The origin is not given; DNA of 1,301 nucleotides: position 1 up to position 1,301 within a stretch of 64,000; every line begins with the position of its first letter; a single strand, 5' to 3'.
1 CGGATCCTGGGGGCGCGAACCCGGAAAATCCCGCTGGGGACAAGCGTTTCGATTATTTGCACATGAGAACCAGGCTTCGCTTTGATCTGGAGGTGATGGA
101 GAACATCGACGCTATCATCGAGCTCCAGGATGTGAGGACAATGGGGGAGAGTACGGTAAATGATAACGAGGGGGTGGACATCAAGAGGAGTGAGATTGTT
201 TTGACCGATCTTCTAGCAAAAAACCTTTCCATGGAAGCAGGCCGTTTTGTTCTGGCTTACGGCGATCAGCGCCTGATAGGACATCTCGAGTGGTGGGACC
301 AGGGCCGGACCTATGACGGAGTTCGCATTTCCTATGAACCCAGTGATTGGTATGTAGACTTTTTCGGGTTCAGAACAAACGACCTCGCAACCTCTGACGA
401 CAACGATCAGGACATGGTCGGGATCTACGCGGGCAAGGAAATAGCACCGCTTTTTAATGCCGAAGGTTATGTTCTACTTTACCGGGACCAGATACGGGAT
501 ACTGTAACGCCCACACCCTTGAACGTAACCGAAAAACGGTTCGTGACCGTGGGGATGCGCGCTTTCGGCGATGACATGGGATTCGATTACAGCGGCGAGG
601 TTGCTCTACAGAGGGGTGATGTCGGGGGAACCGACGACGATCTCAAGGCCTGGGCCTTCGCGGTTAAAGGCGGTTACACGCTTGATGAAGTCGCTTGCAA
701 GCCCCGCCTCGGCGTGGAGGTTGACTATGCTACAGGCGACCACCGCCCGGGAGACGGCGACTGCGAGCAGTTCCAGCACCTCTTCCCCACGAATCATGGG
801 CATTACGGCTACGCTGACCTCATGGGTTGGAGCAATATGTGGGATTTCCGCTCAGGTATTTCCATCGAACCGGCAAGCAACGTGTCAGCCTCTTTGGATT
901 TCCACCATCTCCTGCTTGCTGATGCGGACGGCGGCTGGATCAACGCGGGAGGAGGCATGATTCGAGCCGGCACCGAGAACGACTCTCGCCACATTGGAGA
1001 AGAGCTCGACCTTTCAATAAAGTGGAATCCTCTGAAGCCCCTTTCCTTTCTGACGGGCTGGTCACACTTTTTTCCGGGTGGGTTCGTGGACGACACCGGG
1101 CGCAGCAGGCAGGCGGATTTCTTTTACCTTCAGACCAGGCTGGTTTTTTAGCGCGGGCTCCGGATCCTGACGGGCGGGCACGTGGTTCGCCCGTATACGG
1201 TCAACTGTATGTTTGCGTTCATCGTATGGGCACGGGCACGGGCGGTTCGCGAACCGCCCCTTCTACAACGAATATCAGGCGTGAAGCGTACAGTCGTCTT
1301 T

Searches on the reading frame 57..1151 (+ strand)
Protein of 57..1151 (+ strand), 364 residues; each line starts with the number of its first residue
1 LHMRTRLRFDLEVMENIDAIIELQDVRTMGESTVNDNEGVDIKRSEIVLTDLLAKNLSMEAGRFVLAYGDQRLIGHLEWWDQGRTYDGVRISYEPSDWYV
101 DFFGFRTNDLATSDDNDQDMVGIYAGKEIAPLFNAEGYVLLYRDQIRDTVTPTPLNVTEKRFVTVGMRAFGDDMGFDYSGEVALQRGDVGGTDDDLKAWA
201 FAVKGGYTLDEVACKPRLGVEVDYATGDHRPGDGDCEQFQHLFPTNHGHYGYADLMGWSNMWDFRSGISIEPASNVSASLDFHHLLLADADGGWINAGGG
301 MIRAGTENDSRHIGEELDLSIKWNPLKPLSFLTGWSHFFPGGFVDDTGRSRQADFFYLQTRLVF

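Call 19: search_protein_families(library=pfam, proteins=[window:57-1151:+], max_evalue=0.00001)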
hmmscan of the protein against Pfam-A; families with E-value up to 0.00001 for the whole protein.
window:57-1151:+ (364 aa): 1 family
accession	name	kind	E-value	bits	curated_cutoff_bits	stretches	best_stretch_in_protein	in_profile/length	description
PF13372.12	Alginate_exp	-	1.3e-55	189.3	25.2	1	4-353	35-390/395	Alginate export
